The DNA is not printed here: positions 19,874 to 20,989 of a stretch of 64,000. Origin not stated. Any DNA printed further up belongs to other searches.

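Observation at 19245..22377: Tightly coupled five-gene nucleotide-handling operon next to thyA-folA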

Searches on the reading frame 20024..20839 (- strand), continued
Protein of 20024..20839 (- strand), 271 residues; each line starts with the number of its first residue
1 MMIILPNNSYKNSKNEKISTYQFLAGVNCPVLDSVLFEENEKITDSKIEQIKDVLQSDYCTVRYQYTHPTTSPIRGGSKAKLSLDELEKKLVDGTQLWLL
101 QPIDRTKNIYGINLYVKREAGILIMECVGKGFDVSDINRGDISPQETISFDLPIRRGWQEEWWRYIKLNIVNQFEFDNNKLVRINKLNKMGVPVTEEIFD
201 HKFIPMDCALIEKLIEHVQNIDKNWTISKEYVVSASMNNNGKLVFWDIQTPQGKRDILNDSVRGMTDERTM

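Call 40: search_protein_families(library=pfam, proteins=[L018:8444-9313:+, L018:9310-9987:+, L018:10823-11440:+, L018:11453-12316:+, L018:7587-8240:+, L018:6692-7555:+, L018:5905-6675:+, L019:7361-8647:+, L019:8640-9710:+, L019:6399-7316:+], max_evalue=0.01)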
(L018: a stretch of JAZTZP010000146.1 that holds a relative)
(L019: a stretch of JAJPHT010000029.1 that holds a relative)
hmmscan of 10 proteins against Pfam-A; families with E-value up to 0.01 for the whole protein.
L018:8444-9313:+ (289 aa): 3 families
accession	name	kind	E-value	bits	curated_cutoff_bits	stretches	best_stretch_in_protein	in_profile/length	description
PF04055.27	Radical_SAM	-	1.1e-24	87.9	29.5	1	12-165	2-164/166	Radical SAM superfamily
PF13353.11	Fer4_12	-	2.4e-06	28.3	22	1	14-113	12-118/137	4Fe-4S single cluster domain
PF13186.11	SPASM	-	0.002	18.8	21.5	1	228-273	4-53/67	Iron-sulfur cluster-binding domain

L018:9310-9987:+ (225 aa): 1 family
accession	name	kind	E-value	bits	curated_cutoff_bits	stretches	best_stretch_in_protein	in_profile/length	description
PF01272.25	GreA_GreB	-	3.7e-11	43.3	26.9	1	147-224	2-75/77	Transcription elongation factor, GreA/GreB, C-term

L018:10823-11440:+ (205 aa): 1 family
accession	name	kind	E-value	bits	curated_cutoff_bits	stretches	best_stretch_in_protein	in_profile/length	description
PF23400.1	CARF_Card1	-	0.0065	16.9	24.6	1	47-139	23-107/146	Card1 CARF domain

L018:11453-12316:+ (287 aa): 1 family
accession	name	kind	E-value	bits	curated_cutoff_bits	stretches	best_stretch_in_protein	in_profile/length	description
PF13730.12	HTH_36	-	0.0066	16.7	25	0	257-279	26-48/55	Helix-turn-helix domain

L018:7587-8240:+ (217 aa): 4 families
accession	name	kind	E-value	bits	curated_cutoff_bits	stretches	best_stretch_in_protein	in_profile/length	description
PF01381.28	HTH_3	-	1.1e-06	29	23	1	27-78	1-52/55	Helix-turn-helix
PF13560.12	HTH_31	-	5.7e-05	23.8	27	1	26-75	5-55/64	Helix-turn-helix domain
PF13443.12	HTH_26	-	0.00043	20.9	22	1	27-87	2-63/63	Cro/C1-type HTH DNA-binding domain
PF12844.13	HTH_19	-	0.0034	17.7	30.2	1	24-74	1-51/64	Helix-turn-helix domain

L018:6692-7555:+ (287 aa): 4 families
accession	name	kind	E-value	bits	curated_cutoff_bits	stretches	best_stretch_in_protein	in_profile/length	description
PF00398.26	RrnaAD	-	4.4e-62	210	24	1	18-277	2-259/263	Ribosomal RNA adenine dimethylase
PF13649.12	Methyltransf_25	-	0.00036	21.6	27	1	48-115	1-68/97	Methyltransferase domain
PF08242.18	Methyltransf_12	-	0.0014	19.7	30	1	49-113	1-67/98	Methyltransferase domain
PF13489.12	Methyltransf_23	-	0.0017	18.5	27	1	36-103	14-61/164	Methyltransferase domain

L018:5905-6675:+ (256 aa): 1 family
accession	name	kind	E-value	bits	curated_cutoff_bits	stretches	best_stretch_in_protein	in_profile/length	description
PF19567.5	CpsB_CapC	-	3.5e-43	148.1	27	1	5-233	1-233/234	Capsular polysaccharide synthesis, CpsB/CapC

L019:7361-8647:+ (428 aa): 2 families
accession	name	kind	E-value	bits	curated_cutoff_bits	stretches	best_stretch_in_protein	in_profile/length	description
PF01230.28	HIT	-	1e-05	26.5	21.5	1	232-323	6-94/98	HIT domain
PF04677.20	CwfJ_C_1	-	4.3e-05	23.8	21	1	242-332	37-117/122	Protein similar to CwfJ C-terminus 1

L019:8640-9710:+ (356 aa): 3 families
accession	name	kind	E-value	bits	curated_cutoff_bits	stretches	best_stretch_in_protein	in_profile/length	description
PF13489.12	Methyltransf_23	-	5.3e-14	52.7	27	1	209-340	24-161/164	Methyltransferase domain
PF08242.18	Methyltransf_12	-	0.0025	18.9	30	0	250-288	63-98/98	Methyltransferase domain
PF13649.12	Methyltransf_25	-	0.0061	17.7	27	0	248-286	60-97/97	Methyltransferase domain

L019:6399-7316:+ (305 aa): 0 families

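Call 51: search_protein_families(library=pfam, proteins=[L007:7803-8690:+, L005:9136-10023:+, L017:10774-11661:+, L018:9310-9987:+, L018:10823-11440:+], max_evalue=10)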
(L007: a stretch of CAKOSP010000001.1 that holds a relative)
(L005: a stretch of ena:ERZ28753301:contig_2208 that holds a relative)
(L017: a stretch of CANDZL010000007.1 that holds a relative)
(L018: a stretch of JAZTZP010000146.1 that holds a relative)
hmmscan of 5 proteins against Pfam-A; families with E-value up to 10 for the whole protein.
L007:7803-8690:+ (295 aa): 1 family
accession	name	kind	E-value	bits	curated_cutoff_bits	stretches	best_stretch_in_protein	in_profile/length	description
PF17947.6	4HB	-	0.069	13.7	26.1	1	197-241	19-62/78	Four helical bundle domain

L005:9136-10023:+ (295 aa): 0 families

L017:10774-11661:+ (296 aa): 0 families

L018:9310-9987:+ (225 aa): 2 families
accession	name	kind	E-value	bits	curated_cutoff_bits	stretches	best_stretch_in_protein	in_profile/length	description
PF01272.25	GreA_GreB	-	3.7e-11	43.3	26.9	1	147-224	2-75/77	Transcription elongation factor, GreA/GreB, C-term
PF05108.18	T7SS_ESX1_EccB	-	0.33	10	27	1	141-176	249-283/474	Type VII secretion system ESX-1, transport TM domain B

L018:10823-11440:+ (205 aa): 3 families
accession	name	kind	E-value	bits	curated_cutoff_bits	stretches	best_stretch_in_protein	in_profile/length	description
PF23400.1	CARF_Card1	-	0.0065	16.9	24.6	1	47-139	23-107/146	Card1 CARF domain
PF09967.15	DUF2201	-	0.044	14.3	26.4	1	65-116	11-59/123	VWA-like domain (DUF2201)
PF21663.2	WipA_Phos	-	0.069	13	27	1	56-109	127-180/238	WipA-like, phosphatase domain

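Call 57: search_dna_similar(query=window:20024-20839:-, collection=phages, mode=protein, max_evalue=0.001, max_rows=25)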
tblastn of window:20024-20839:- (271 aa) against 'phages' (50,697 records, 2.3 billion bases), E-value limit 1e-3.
No match.

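Call 59: find_related_loci(query=A2, collection=viral_contigs, flank=10000)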
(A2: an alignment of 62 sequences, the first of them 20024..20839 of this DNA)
Query A2 (271 aa) in viral_contigs; peptide patterns used: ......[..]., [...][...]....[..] (x = any residue, [..] = any of these).
67 stretches matched a pattern, but none encodes a relative of the query by tblastn (E <= 1e-3).

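Call 61: find_related_loci(query=A2, collection=metagenome_contigs, flank=10000)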
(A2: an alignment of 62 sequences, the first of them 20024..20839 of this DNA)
Query A2 (271 aa) in metagenome_contigs; peptide patterns used: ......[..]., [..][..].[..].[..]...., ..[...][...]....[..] (x = any residue, [..] = any of these).
205 stretches matched a pattern; 44 encode a relative of the query (tblastn E <= 1e-3); 43 distinct loci.
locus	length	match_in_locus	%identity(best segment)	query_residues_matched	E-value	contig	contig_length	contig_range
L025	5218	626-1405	75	2-261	1e-139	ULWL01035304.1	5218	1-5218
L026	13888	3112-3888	73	2-260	5e-136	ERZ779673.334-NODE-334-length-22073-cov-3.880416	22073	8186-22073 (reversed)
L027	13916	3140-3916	73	2-260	5e-136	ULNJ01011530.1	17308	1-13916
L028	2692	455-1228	65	1-258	3e-121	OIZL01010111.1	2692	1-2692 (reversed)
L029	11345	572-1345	66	1-258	1e-116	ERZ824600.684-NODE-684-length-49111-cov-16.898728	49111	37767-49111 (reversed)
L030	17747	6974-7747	65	1-258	5e-116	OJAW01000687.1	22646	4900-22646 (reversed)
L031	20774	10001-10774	65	1-258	2e-115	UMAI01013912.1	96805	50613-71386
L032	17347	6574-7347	65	1-258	2e-115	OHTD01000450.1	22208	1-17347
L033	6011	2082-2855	62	1-258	1e-111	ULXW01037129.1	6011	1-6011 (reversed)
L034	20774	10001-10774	60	1-258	3e-110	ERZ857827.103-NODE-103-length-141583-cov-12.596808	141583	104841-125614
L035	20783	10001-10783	61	2-262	6e-108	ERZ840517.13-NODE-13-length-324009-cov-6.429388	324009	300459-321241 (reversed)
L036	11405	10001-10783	61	2-262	6e-108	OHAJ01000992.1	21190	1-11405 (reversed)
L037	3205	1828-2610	61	2-262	2e-110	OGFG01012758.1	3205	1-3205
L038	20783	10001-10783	61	2-262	6e-108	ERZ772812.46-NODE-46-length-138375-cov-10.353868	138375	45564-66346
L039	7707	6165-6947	61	2-262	6e-108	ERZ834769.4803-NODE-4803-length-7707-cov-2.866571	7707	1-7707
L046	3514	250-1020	47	1-257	1e-81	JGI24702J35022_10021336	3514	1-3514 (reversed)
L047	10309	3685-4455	47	2-258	3e-76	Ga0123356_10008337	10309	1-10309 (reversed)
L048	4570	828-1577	45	5-254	7e-73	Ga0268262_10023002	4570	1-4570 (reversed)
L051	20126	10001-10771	41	2-261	3e-70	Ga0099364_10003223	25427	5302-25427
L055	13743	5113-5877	40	4-260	7e-67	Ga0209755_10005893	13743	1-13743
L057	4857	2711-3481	37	5-260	4e-56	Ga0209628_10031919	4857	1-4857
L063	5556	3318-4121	28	15-254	3e-15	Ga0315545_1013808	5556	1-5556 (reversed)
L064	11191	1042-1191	62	105-154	5e-15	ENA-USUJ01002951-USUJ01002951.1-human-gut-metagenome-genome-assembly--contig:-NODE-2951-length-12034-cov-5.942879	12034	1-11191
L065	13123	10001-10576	30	86-254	6e-15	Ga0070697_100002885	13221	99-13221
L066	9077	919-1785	26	4-257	4e-13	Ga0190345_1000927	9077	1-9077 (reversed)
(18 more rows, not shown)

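Call 65: search_protein_families(library=pfam, proteins=[L051:11357-12007:+, L051:12022-13074:+, L051:13156-14100:+, L051:14075-14935:+, L048:3196-3861:+, L048:3933-4373:+, L057:1639-2721:+, L057:3465-3980:+, L065:10758-11372:+, L047:1898-2809:+], max_evalue=0.01)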
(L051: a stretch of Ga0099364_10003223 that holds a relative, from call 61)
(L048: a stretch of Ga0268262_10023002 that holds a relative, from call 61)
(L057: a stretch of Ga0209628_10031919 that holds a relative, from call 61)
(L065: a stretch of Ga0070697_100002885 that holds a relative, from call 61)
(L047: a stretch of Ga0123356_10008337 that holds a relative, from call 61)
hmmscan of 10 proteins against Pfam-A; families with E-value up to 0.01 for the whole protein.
L051:11357-12007:+ (216 aa): 6 families
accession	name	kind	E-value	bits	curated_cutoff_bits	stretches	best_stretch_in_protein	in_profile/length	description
PF08241.18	Methyltransf_11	-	9.9e-10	39.4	21.2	1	59-127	2-75/95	Methyltransferase domain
PF13649.12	Methyltransf_25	-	1.6e-09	38.8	27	1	57-137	1-89/97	Methyltransferase domain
PF13489.12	Methyltransf_23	-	3.6e-07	30.5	27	1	35-126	4-95/164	Methyltransferase domain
PF08242.18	Methyltransf_12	-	5.3e-06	27.5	30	1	59-145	2-96/98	Methyltransferase domain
PF03848.20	TehB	-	3.3e-05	23.9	20.4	1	46-124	24-107/193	Tellurite resistance protein TehB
PF13847.12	Methyltransf_31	-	0.0018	18.4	27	1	52-93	2-46/145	Methyltransferase domain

L051:12022-13074:+ (350 aa): 1 family
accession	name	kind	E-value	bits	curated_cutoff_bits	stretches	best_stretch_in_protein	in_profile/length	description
PF01142.23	TruD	-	4.9e-42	144.7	27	1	4-190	17-196/412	tRNA pseudouridine synthase D (TruD)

L051:13156-14100:+ (314 aa): 1 family
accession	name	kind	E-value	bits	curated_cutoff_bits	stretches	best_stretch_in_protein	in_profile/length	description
PF22769.1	DCD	-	4.2e-11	43.6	27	1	1-151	1-152/153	dCTP deaminase-like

L051:14075-14935:+ (286 aa): 1 family
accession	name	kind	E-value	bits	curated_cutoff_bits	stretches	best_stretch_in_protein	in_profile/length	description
PF02811.25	PHP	-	4.3e-14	53.6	26.4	1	9-159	1-149/164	PHP domain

L048:3196-3861:+ (221 aa): 6 families
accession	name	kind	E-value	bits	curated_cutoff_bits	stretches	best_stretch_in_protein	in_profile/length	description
PF03848.20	TehB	-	8e-11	42.2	20.4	1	29-126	23-125/193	Tellurite resistance protein TehB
PF13649.12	Methyltransf_25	-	2.9e-10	41.1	27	1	41-126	1-94/97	Methyltransferase domain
PF08241.18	Methyltransf_11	-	1.8e-09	38.6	21.2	1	43-130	2-92/95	Methyltransferase domain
PF13489.12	Methyltransf_23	-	7.9e-08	32.6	27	1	29-132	14-115/164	Methyltransferase domain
PF08242.18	Methyltransf_12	-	1.4e-07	32.6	30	1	43-130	2-97/98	Methyltransferase domain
PF13847.12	Methyltransf_31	-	4.3e-06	26.9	27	1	36-132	2-108/145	Methyltransferase domain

L048:3933-4373:+ (146 aa): 3 families
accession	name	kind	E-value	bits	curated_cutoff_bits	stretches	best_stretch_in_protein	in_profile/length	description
PF12729.13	4HB_MCP_1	-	0.0012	18.9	27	1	32-108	48-127/181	Four helix bundle sensory module for signal transduction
PF10368.14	YkyA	-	0.0035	17.5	28.8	1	31-115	38-124/186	Putative cell-wall binding lipoprotein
PF01920.25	Prefoldin_2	-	0.0082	16.5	27.6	0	36-103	39-104/106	Prefoldin subunit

L057:1639-2721:+ (360 aa): 1 family
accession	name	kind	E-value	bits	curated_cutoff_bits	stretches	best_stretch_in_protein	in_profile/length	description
PF03848.20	TehB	-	0.0035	17.2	20.4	0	206-238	26-59/193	Tellurite resistance protein TehB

L057:3465-3980:+ (171 aa): 1 family
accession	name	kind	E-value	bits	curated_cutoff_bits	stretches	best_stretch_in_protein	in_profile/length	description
PF22769.1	DCD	-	1.7e-08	35.1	27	1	54-128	61-132/153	dCTP deaminase-like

L065:10758-11372:+ (204 aa): 1 family
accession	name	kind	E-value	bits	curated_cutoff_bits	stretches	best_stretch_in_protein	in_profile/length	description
PF03819.22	MazG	-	0.00016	22.3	22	0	3-56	12-72/74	MazG nucleotide pyrophosphohydrolase domain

L047:1898-2809:+ (303 aa): 3 families
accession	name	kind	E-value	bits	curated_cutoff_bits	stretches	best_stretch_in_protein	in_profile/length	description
PF13280.12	WYL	-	2.2e-17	63.2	21.8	1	128-194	2-69/70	WYL domain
PF25583.1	WCX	-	2.5e-08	34.6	23.9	1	221-294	3-75/76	WCX domain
PF08279.18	HTH_11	-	0.0013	19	25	1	20-43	17-40/55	HTH domain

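Call 66: find_homologous_proteins(query=A4, max_evalue=0.01)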
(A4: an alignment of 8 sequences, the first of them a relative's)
Query A4 (8 sequences) (295 aa, profile of the alignment): 1020 proteins with E <= 0.01 among 8000 candidates; the best 120 are listed.
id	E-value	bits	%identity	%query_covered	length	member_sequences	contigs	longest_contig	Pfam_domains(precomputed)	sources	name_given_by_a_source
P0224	8.4e-161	552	98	100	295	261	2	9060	-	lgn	-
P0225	1.8e-159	548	85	100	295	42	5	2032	-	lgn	-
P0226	2.5e-158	544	87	100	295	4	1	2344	-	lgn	-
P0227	6.0e-158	543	87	100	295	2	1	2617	-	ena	-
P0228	1.8e-157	541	83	100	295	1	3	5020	-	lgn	-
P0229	2.2e-157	541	82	100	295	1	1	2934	-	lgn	-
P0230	2.4e-157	541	82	100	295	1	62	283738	-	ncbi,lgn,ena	-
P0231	4.4e-157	540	82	100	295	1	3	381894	-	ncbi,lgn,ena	-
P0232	5.9e-157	539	82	100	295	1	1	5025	-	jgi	jgi:hypothetical protein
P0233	8.0e-157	539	82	100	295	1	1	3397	-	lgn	-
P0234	1.1e-156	539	82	100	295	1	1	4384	-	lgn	-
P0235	1.1e-156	539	82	100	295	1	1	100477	-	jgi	jgi:hypothetical protein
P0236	1.2e-156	538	82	100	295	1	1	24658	-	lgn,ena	-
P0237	1.2e-156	538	82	100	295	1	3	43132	-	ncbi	-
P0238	1.3e-156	538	82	100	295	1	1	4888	-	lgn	-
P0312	1.6e-108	380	51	97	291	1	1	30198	-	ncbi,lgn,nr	ncbi:hypothetical protein AGMMS49579_05400 [Spirochaetia bacterium]|nr:hypothetical protein AGMMS495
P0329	3.8e-105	369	46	98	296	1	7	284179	-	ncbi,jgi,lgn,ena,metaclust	metaclust:\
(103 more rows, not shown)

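Call 67: find_encoding_contigs(protein=P0329, flank=7000, max_places=3)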
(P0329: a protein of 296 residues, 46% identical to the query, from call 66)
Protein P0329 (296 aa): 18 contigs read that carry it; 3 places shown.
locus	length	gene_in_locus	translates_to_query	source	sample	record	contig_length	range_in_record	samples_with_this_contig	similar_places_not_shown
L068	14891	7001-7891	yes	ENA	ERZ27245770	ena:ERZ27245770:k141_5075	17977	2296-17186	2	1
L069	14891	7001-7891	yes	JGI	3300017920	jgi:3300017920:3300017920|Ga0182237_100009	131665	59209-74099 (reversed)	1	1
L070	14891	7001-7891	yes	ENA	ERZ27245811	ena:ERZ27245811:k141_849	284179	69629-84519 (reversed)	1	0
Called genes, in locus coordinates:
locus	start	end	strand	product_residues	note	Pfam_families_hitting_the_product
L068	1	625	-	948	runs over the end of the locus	PF06634:DUF1156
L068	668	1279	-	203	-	PF12635:DUF3780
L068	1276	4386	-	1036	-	PF04465:DUF499, PF13287:Fn3_assoc, PF13290:CHB_HEX_C_1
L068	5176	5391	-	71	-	-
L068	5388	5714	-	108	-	PF14076:DUF4258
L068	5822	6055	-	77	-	-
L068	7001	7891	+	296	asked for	-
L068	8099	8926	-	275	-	-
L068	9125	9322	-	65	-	-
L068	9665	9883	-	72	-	-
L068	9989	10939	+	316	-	PF01966:HD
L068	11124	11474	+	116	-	-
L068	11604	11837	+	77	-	-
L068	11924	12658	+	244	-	PF00089:Trypsin, PF13365:Trypsin_2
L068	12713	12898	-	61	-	-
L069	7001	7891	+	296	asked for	-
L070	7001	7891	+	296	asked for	-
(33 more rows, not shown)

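Call 68: find_encoding_contigs(protein=P0312, flank=7000, max_places=2)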
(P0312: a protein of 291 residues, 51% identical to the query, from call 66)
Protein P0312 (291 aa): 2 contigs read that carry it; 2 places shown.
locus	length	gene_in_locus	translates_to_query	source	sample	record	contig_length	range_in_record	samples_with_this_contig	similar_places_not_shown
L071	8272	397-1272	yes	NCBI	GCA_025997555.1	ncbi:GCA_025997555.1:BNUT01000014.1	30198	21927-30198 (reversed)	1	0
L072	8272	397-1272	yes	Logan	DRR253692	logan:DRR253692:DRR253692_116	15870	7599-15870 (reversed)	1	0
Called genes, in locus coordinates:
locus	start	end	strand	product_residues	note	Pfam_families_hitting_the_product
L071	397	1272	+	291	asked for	-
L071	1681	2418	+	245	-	PF01261:AP_endonuc_2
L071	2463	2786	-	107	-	PF14384:BrnA_antitoxin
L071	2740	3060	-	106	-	PF04365:BrnT_toxin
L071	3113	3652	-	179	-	PF22327:Nudt16-like (faint), PF00293:NUDIX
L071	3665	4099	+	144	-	PF20791:Acyl-ACP_TE_C (faint), PF13279:4HBT_2, PF03061:4HBT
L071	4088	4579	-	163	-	-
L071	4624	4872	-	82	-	-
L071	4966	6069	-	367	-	PF01820:Dala_Dala_lig_N, PF01071:GARS_A (weak), PF02222:ATP-grasp, PF02786:CPSase_L_D2 (weak), PF07478:Dala_Dala_lig_C, PF13535:ATP-grasp_4 (weak)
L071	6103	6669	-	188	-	PF00657:Lipase_GDSL (faint), PF13472:Lipase_GDSL_2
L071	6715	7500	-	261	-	PF01936:NYN, PF12872:OST-HTH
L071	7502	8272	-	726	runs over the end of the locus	PF27388:TP_0021_N, PF13625:Helicase_C_3 (weak)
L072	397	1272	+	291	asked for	-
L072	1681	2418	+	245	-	PF01261:AP_endonuc_2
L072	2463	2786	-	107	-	PF14384:BrnA_antitoxin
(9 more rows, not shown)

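Call 69: search_protein_families(library=padloc, proteins=[L007:7803-8690:+, P0329, P0312, L015:1449-2282:+, L051:12022-13074:+, L051:13156-14100:+, L051:14075-14935:+, L048:3196-3861:+], max_evalue=0.01)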
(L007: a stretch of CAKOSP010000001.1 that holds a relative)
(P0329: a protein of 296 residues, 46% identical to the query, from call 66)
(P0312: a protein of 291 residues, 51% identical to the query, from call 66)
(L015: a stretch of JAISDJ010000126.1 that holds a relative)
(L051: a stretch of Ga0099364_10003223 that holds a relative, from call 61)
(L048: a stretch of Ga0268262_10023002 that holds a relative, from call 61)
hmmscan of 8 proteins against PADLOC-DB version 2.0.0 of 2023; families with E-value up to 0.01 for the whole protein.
L007:7803-8690:+ (295 aa): 0 families

P0329 (296 aa): 0 families

P0312 (291 aa): 0 families

L015:1449-2282:+ (277 aa): 0 families

L051:12022-13074:+ (350 aa): 0 families

L051:13156-14100:+ (314 aa): 0 families

L051:14075-14935:+ (286 aa): 2 families
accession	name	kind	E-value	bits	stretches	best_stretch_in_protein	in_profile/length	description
PDLC04680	PDC-M49A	-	8.4e-05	19.3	1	7-76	3-75/674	-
PDLC04678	PDC-M49A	-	0.003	13.9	1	5-73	2-74/681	-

L048:3196-3861:+ (221 aa): 1 family
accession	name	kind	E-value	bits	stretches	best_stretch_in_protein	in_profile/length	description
PDLC04134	mad2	-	9.3e-12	42.5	1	7-140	261-401/492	mads_2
